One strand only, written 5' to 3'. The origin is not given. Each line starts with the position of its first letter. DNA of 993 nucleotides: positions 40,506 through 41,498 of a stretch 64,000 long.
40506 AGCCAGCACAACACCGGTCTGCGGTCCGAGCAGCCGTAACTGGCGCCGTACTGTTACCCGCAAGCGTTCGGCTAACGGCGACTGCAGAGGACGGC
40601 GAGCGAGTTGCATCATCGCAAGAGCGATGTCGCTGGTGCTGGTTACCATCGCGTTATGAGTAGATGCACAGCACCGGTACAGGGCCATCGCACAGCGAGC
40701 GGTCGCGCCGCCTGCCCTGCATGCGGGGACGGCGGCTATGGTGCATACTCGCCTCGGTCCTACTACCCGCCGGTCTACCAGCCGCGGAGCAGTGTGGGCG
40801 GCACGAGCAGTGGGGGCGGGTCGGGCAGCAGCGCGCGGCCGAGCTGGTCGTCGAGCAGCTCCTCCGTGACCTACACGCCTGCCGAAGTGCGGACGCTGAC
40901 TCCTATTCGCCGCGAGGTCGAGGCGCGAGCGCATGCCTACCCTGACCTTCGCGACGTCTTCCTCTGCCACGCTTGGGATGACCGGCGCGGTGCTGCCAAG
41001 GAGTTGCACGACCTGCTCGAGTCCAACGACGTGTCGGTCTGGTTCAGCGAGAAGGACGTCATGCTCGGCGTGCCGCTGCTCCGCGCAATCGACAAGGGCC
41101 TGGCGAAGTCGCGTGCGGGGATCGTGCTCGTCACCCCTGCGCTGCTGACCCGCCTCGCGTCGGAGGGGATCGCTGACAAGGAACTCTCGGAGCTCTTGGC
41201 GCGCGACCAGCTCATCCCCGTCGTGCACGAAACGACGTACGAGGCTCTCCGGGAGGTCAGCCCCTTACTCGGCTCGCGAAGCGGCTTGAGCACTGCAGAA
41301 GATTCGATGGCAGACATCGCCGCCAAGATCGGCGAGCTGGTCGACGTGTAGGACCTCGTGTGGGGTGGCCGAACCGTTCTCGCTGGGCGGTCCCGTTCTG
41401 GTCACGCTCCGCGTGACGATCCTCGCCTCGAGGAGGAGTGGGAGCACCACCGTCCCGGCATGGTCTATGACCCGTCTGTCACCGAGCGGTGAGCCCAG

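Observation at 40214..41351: Phd/YefM antitoxin followed by a TIR-domain protein instead of a classical toxin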

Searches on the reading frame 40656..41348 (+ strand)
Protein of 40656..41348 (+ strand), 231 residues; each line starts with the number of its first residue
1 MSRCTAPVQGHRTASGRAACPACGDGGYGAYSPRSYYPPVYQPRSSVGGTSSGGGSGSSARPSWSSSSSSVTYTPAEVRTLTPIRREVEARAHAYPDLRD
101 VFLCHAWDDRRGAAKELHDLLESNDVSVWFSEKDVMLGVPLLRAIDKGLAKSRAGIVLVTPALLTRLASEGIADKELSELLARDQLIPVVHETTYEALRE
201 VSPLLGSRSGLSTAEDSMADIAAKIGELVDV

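Call 3: search_protein_families(library=pfam, proteins=[window:40656-41348:+], max_evalue=1)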
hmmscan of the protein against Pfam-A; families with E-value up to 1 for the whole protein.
seq(231 aa): 4 families
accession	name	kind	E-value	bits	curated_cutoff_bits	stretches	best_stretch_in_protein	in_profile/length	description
PF13676.11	TIR_2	-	6.9e-14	52.8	28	1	101-194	1-93/122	TIR domain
PF10137.14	CAP12-PCTIR_TIR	-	0.033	14.6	24.7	1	101-170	2-70/119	CAP12/Pycsar effector protein, TIR domain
PF19768.4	DUF6255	-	0.054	14.3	25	1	1-48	2-51/70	Family of unknown function (DUF6255)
PF01582.25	TIR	-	0.084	13.1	21.3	1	100-162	3-66/179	TIR domain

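Call 4: search_protein_families(library=padloc, proteins=[window:40656-41348:+], max_evalue=1)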
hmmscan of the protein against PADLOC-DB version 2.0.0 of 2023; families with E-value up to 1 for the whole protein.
seq(231 aa): 7 families
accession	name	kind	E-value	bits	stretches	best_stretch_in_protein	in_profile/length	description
PDLC00424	ThsB1|ThsB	-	3.6e-115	381.7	1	1-231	1-234/234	TIR-like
PDLC05062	PDC-S66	-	3.8e-23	80.4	1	97-229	147-280/282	-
PDLC00417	ThsB1|ThsB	-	1.4e-08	32.6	1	99-228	167-298/303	TIR-like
PDLC02962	RT-TIR_XII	-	0.00043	17.3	1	87-161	334-408/478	single gene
PDLC00727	Effector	-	0.00071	16.1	1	100-184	175-256/590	TIR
PDLC00728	Effector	-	0.015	12.3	1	99-163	10-74/432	TIR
PDLC02013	SAVED5--SAVED_TIR_JAB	-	0.023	11.3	1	100-185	174-256/584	-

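Call 5: search_protein_families(library=ncbifam, proteins=[window:40656-41348:+], max_evalue=1)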
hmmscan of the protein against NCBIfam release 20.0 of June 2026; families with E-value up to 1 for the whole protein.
seq(231 aa): 2 families
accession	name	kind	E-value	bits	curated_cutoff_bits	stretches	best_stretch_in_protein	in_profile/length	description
NF042941.1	Retron_TIR_antiphage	equivalog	3.2e-10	39.4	600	1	96-206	337-448/464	TIR domain-containing anti-phage reverse transcriptase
NF058526.1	Thoeris_type3_ThcB4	equivalog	0.057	12.3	220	1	97-162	126-191/375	Thoeris type III anti-phage system protein ThcB4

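Call 12: find_homologous_proteins(query=window:40656-41348:+)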
Query seq(231 aa) (231 aa): 8000 proteins with E <= 0.001 among 8000 candidates; the best 120 are listed.
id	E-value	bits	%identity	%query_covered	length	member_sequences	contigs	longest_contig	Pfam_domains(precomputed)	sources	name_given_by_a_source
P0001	2.9e-137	474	94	100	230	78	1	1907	PF13676.12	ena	-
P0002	2.2e-131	454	89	100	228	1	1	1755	PF13676.12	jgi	jgi:TIR domain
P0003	2.7e-131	454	90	100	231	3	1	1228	PF13676.12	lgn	-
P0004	3.0e-128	444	88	100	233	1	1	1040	PF13676.12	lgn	-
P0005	4.2e-127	440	88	100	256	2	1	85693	PF13676.12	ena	-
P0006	4.7e-127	440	89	100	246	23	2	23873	PF13676.12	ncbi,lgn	-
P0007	2.6e-126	438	88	100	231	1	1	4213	PF13676.12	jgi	jgi:hypothetical protein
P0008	2.6e-126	438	89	99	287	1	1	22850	PF13676.12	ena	-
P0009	4.6e-121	421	83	100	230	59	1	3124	PF13676.12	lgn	-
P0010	3.7e-120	418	83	100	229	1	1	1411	PF13676.12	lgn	-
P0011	6.2e-120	417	84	100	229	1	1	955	PF13676.12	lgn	-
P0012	2.6e-119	415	84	97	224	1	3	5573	PF13676.12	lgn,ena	-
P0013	3.5e-119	414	84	100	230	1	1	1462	PF13676.12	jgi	jgi:hypothetical protein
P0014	6.4e-119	414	84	100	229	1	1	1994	PF13676.12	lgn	-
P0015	1.1e-118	413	82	99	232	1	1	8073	PF13676.12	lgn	-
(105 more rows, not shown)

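Call 14: find_related_loci(query=window:40656-41348:+, collection=genome_contigs, flank=6000)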
Query seq(231 aa) (231 aa) in genome_contigs; peptide patterns used: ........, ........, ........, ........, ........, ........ (x = any residue, [..] = any of these).
600 stretches matched a pattern (row limit reached: there are more); 503 encode a relative of the query (tblastn E <= 1e-3); the best 80 are kept; 80 distinct loci.
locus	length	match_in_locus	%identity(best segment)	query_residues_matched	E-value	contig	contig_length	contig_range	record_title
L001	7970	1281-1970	97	1-231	6e-145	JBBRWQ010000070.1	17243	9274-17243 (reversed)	MAG: Actinomycetales bacterium isolate La4_metabat2.030 La4_metabat2.030_K_957127_L_17243_cov_23.2059, whole genome shot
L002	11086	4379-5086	83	1-231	5e-119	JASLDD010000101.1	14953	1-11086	MAG: Solirubrobacteraceae bacterium isolate SHSU.bins.101 k141_8570432, whole genome shotgun sequence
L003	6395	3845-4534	84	1-231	2e-115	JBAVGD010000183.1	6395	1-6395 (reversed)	MAG: Solirubrobacterales bacterium isolate MFD06953_ilm_asm_bin19 k127_132916, whole genome shotgun sequence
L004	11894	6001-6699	77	1-231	2e-107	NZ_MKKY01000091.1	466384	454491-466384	Rhodococcus sp. 1168 contig548, whole genome shotgun sequence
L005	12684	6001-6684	73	1-229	5e-104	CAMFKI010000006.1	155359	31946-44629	MAG: uncultured Alphaproteobacteria bacterium isolate SRR12456173_bin.16_metaWRAP_v1.3_MAG genome assembly, contig: ERZ1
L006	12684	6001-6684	77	1-229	3e-101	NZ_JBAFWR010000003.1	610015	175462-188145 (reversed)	Xanthobacter sp. VTT E-85239 strain VTT-E-85239 Contig003, whole genome shotgun sequence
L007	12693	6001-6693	71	1-229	4e-99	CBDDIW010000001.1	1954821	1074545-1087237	MAG: Verrucomicrobiales bacterium isolate d3b9009e-6516-44d0-9bc4-f41f8ada90fd genome assembly, contig: contig_1, whole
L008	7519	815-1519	73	1-231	2e-99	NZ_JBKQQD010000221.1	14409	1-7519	MAG: Mycobacterium sp. isolate MGr1A1B1C__bin_69 MGr1A1B1C_000000097132, whole genome shotgun sequence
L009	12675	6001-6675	75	1-229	4e-97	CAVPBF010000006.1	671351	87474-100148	MAG: uncultured delta proteobacterium isolate MFD00008.bin.2.116 genome assembly, contig: contig_84213, whole genome sho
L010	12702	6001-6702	68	1-231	6e-96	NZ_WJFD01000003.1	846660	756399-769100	Chitinophaga sp. SYP-B3965 NODE_3, whole genome shotgun sequence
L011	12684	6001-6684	71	1-229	7e-96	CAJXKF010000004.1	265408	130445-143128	MAG TPA_asm: uncultured Methylophaga sp. isolate SRR6201692_bin.25_MetaBAT_v2.12.1_MAG genome assembly, contig: NODE_56_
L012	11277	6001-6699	68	1-231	2e-95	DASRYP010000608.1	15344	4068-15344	MAG TPA_asm: Actinoplanes sp. isolate SMAG_U13372 k141_887414, whole genome shotgun sequence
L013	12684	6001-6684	72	1-229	4e-95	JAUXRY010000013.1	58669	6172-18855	MAG: Thiobacillus sp. isolate C12_metabat.bin.19_sub C12_k141_481244, whole genome shotgun sequence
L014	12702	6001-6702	72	1-231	4e-95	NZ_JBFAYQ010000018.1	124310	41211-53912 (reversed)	Streptomyces sp. NPDC051776 NPDC051776_77_A1.ctg-0018, whole genome shotgun sequence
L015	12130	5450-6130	66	1-229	2e-94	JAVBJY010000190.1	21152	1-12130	MAG: Eubacteriales bacterium isolate GLO_MAG_00132 c_68272, whole genome shotgun sequence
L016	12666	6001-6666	65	1-229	3e-94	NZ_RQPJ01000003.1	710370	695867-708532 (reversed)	Arenibacter aquaticus strain GUO NODE_3_length_710282_cov_121.631416, whole genome shotgun sequence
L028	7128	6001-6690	72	1-229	1e-92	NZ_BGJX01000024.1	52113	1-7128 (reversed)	Methylosinus sp. Ce-a6 Cea6_024, whole genome shotgun sequence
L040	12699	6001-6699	68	1-229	9e-92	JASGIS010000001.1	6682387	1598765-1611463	MAG: Burkholderiaceae bacterium isolate 5N036 JMF-2111-06-0005.ont.bin.36_0, whole genome shotgun sequence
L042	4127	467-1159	69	1-229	3e-92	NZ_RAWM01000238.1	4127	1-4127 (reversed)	Corallococcus interemptor strain AB047A NODE_238_4127_cov_82.9605_ID_8395, whole genome shotgun sequence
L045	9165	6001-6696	69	1-229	1e-91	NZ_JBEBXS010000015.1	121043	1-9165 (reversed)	MAG: Pandoraea pnomenusa isolate T2.bin.69 NODE_337_length_121043_cov_15.298873, whole genome shotgun sequence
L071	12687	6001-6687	65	1-229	5e-90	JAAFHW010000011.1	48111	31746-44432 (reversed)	MAG: Flavobacteriia bacterium isolate bin36.maxbin.ball.185 WN_Flavobacteria_scaffold_11, whole genome shotgun sequence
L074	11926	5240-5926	70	1-231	9e-90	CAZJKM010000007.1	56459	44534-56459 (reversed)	MAG TPA_asm: uncultured Sphingobacteriaceae bacterium isolate SRP344714_co1_277 genome assembly, contig: NODE_1229_lengt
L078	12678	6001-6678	64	1-229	3e-89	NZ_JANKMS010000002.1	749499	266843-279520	Flavobacterium panacis strain DCY106 NODE_2_length_749499_cov_84.358396, whole genome shotgun sequence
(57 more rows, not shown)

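Call 19: search_dna_similar(query=window:40656-41348:+, collection=phages, mode=protein, max_rows=20)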
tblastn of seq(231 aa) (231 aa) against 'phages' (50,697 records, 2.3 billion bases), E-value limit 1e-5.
Records with a match: 2; places in all: 2; records where one place covers at least 80% of the query: 0.
Best place of each record, by identity: <60% 2.
By first word of the organism name: Klebsiella 1; Bacteriophage 1.
By host as written in the record: Klebsiella pneumoniae ST405-OXA48 1; - 1.
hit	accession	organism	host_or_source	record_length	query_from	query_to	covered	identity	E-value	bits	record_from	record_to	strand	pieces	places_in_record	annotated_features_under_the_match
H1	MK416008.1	Klebsiella phage ST405-OXA48phi1.3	Klebsiella pneumoniae ST405-OXA48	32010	100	229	56%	30.4%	1e-10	67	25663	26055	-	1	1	TIR domain-containing protein | hypothetical protein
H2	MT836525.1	Bacteriophage sp.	human fecal samples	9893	100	228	56%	27.6%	2e-11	69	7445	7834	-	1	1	record has no annotation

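Call 20: search_dna_similar(query=window:40656-41348:+, collection=plasmids, mode=protein, max_rows=30)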
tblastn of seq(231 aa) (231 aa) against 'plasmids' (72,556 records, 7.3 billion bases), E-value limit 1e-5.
Records with a match: 356; places in all: 362; records where one place covers at least 80% of the query: 64.
Best place of each record, by identity: 60-80% 198; <60% 158.
By first word of the organism name: Klebsiella 140; Escherichia 41; Citrobacter 32; Enterobacter 27; Bacillus 15; Agrobacterium 10; Sinorhizobium 8; Rhodococcus 7; Acinetobacter 5; Burkholderia 5; and 44 more.
By predicted mobility (MOB-suite, as given by PLSDB): conjugative 179; non-mobilizable 114; mobilizable 63.
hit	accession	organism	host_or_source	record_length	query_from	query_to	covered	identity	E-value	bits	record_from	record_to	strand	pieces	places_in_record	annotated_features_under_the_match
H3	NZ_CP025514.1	Neorhizobium sp. SOG26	Oryza glumipatula,Whole ...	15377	1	229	99%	69.8%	3e-80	268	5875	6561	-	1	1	toll/interleukin-1 receptor domain-containing protein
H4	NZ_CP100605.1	Bradyrhizobium sp. Ash2021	-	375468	1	227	98%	68.0%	1e-76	258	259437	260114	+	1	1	toll/interleukin-1 receptor domain-containing protein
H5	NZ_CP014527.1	Haematospirillum jordaniae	Homo sapiens,Blood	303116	1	229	99%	67.4%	2e-82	274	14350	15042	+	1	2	toll/interleukin-1 receptor domain-containing protein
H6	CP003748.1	Bacillus cereus FRI-35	-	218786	1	229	99%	67.2%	1e-78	263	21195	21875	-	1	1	hypothetical protein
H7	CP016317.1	Bacillus cereus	cell culture,Korean fermented food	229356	1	229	99%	67.2%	1e-78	263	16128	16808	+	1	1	TIR domain protein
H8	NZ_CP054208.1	Rhodococcus qingshengii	cell culture,carbendazim contaminated ...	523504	1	229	99%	67.1%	1e-71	243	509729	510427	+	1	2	toll/interleukin-1 receptor domain-containing protein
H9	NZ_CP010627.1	Phaeobacter inhibens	cell culture,fish larvae aquaculture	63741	1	229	99%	66.7%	1e-81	272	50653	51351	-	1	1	toll/interleukin-1 receptor domain-containing protein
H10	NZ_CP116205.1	Bacillus paranthracis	rice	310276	1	229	99%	66.4%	6e-77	258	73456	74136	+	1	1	toll/interleukin-1 receptor domain-containing protein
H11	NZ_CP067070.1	Bacillus sp. HNR-4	rice,cell culture,seed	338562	1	229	99%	66.4%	6e-77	258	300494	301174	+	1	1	toll/interleukin-1 receptor domain-containing protein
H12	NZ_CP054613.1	Paenibacillus cellulosilyticus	cell culture,soil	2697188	1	229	99%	65.4%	1e-83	278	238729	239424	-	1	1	none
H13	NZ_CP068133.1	Enterococcus casseliflavus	-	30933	1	231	100%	64.7%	6e-79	264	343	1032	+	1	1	toll/interleukin-1 receptor domain-containing protein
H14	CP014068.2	Enterococcus gallinarum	Homo sapiens,elbow swab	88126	1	231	100%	64.1%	8e-79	264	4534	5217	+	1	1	toll/interleukin-1 receptor domain-containing protein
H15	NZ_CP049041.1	Pseudohalocynthiibacter aestuariivivens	pure culutre,Seawater recirculating ...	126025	1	229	99%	64.6%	5e-82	273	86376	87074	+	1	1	toll/interleukin-1 receptor domain-containing protein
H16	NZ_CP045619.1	Roseibium aggregatum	-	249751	1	229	99%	64.3%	7e-78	261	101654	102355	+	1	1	toll/interleukin-1 receptor domain-containing protein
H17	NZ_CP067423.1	Skermanella sp. TT6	Homo sapiens,single cell,skin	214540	1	224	97%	65.6%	1e-72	246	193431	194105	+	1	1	none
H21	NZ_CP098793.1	Acinetobacter baumannii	Homo sapiens,blood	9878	1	229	99%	61.9%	3e-78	262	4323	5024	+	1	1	toll/interleukin-1 receptor domain-containing protein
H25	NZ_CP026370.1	Klebsiella quasipneumoniae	Homo sapiens,blood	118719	1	231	100%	61.2%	1e-72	246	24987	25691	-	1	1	toll/interleukin-1 receptor domain-containing protein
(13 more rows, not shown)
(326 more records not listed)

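Call 21: get_annotated_region(hit=H21, flank=5000)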
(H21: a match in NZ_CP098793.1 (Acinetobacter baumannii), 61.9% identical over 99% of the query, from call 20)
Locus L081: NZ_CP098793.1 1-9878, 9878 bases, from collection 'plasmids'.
description: Acinetobacter baumannii strain 280820 plasmid p2VB280820, complete sequence
organism: Acinetobacter baumannii (NCBI taxid 470)
taxonomy: Bacteria; Pseudomonadota; Gammaproteobacteria; Moraxellales; Moraxellaceae; Acinetobacter; Acinetobacter baumannii
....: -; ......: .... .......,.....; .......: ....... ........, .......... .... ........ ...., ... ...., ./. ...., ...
typing (MOB-suite, as given by PLSDB): mobilizable; replicon rep_cluster_1282; relaxase MOBQ
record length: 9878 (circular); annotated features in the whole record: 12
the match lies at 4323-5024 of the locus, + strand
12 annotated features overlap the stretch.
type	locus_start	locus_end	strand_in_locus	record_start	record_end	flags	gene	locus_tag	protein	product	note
CDS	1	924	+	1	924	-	repM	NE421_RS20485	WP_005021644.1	replication initiation protein RepM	GO:0006270 - DNA replication initiation [Evidence IEA]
CDS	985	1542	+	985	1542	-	-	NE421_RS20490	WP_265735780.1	plasmid replication DNA-binding protein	-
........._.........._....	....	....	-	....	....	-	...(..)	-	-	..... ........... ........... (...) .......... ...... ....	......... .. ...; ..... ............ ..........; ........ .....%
predicted_resistance_gene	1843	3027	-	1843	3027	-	tet(39)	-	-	tetracycline efflux MFS transporter Tet(39)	predicted by amrfinderplus; class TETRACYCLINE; identity 99.75%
CDS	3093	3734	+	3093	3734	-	-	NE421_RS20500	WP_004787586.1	TetR/AcrR family transcriptional regulator C-terminal domain-containing protein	GO:0045892 - negative regulation of DNA-templated transcription [Evidence IEA]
CDS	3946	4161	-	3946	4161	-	-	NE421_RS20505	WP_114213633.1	hypothetical protein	-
CDS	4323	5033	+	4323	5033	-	-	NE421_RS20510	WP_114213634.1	toll/interleukin-1 receptor domain-containing protein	GO:0007165 - signal transduction [Evidence IEA]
CDS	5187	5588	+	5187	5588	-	-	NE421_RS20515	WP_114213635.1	hypothetical protein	-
CDS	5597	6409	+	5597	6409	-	-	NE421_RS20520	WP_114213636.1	hypothetical protein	-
CDS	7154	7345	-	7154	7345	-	-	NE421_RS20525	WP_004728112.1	YqaE/Pmp3 family membrane protein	-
CDS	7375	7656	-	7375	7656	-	-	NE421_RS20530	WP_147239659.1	mobilization protein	-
CDS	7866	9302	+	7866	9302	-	mobQ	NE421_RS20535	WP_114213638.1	MobQ family relaxase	-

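Call 22: get_annotated_region(hit=H25, flank=6000)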
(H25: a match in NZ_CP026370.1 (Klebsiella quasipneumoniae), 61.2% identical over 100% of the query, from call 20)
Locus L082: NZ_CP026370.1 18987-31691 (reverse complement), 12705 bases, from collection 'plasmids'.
description: Klebsiella quasipneumoniae strain A708 plasmid pA708-2, complete sequence
organism: Klebsiella quasipneumoniae (NCBI taxid 1463165)
taxonomy: Bacteria; Pseudomonadota; Gammaproteobacteria; Enterobacterales; Enterobacteriaceae; Klebsiella; Klebsiella quasipneumoniae
host: -; source: Homo sapiens,blood; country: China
typing (MOB-suite, as given by PLSDB): non-mobilizable; replicon IncFIB; mating-pair formation MPF_F
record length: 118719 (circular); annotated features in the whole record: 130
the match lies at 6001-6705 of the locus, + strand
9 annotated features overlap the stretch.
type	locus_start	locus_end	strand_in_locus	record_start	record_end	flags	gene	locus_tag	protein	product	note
CDS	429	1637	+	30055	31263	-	hutI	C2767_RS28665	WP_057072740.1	imidazolonepropionase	GO:0006548 - histidine catabolic process [Evidence IEA]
CDS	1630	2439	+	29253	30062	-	hutG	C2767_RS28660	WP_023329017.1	N-formylglutamate deformylase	GO:0019557 - histidine catabolic process to glutamate and formate [Evidence IEA]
CDS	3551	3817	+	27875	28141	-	-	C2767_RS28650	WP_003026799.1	DUF1778 domain-containing protein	-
CDS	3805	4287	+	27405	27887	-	-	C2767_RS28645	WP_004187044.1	GNAT family N-acetyltransferase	-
CDS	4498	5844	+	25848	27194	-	-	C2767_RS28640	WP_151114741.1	ISNCY family transposase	-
CDS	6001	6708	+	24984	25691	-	-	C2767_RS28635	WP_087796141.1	toll/interleukin-1 receptor domain-containing protein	GO:0007165 - signal transduction [Evidence IEA]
CDS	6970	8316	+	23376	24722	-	-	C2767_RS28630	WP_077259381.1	ISNCY family transposase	-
CDS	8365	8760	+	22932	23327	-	-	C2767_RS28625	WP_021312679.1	helix-turn-helix domain-containing protein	-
CDS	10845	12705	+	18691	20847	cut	-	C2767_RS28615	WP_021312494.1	AAA family ATPase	-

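Call 23: get_annotated_region(hit=H3, flank=6000)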
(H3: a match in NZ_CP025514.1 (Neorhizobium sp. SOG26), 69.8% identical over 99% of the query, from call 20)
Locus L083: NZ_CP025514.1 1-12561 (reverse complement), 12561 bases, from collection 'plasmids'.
description: Neorhizobium sp. SOG26 plasmid unnamed1, complete sequence
organism: Neorhizobium sp. SOG26 (NCBI taxid 2060726)
taxonomy: Bacteria; Pseudomonadota; Alphaproteobacteria; Hyphomicrobiales; Rhizobiaceae; Neorhizobium; Neorhizobium sp. SOG26
host: -; source: Oryza glumipatula,Whole organism,Seeds,Seeds; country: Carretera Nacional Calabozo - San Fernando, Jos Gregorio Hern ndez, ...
typing (MOB-suite, as given by PLSDB): non-mobilizable
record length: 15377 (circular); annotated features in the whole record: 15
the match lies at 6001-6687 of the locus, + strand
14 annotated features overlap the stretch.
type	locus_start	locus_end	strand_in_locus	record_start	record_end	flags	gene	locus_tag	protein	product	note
CDS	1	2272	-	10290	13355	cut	-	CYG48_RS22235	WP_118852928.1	N-6 DNA methylase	GO:0006306 - DNA methylation [Evidence IEA]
CDS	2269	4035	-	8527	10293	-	-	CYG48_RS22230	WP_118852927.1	N-6 DNA methylase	GO:0006306 - DNA methylation [Evidence IEA]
CDS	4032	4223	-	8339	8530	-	-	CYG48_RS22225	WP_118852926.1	CopG family transcriptional regulator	-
CDS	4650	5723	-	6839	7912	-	-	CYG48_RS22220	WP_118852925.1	DNA sulfur modification protein DndB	-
CDS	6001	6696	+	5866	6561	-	-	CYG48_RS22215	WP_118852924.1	toll/interleukin-1 receptor domain-containing protein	GO:0007165 - signal transduction [Evidence IEA]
CDS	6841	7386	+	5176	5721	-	-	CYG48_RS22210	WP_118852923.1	recombinase family protein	GO:0006310 - DNA recombination [Evidence IEA]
CDS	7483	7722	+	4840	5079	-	-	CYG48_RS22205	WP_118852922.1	transcription factor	-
CDS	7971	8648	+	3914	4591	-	-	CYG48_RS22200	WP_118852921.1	AAA family ATPase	-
CDS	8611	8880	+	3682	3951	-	-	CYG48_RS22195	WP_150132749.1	ribbon-helix-helix domain-containing protein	-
CDS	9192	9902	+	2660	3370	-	-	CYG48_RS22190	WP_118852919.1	helix-turn-helix domain-containing protein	-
CDS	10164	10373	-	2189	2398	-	-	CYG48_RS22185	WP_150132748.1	hypothetical protein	-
CDS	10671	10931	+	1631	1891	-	-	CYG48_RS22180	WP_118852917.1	hypothetical protein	-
CDS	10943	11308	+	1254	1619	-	-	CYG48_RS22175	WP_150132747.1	hypothetical protein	-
CDS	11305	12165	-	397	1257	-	-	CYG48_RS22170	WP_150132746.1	type IV secretory system conjugative DNA transfer family protein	-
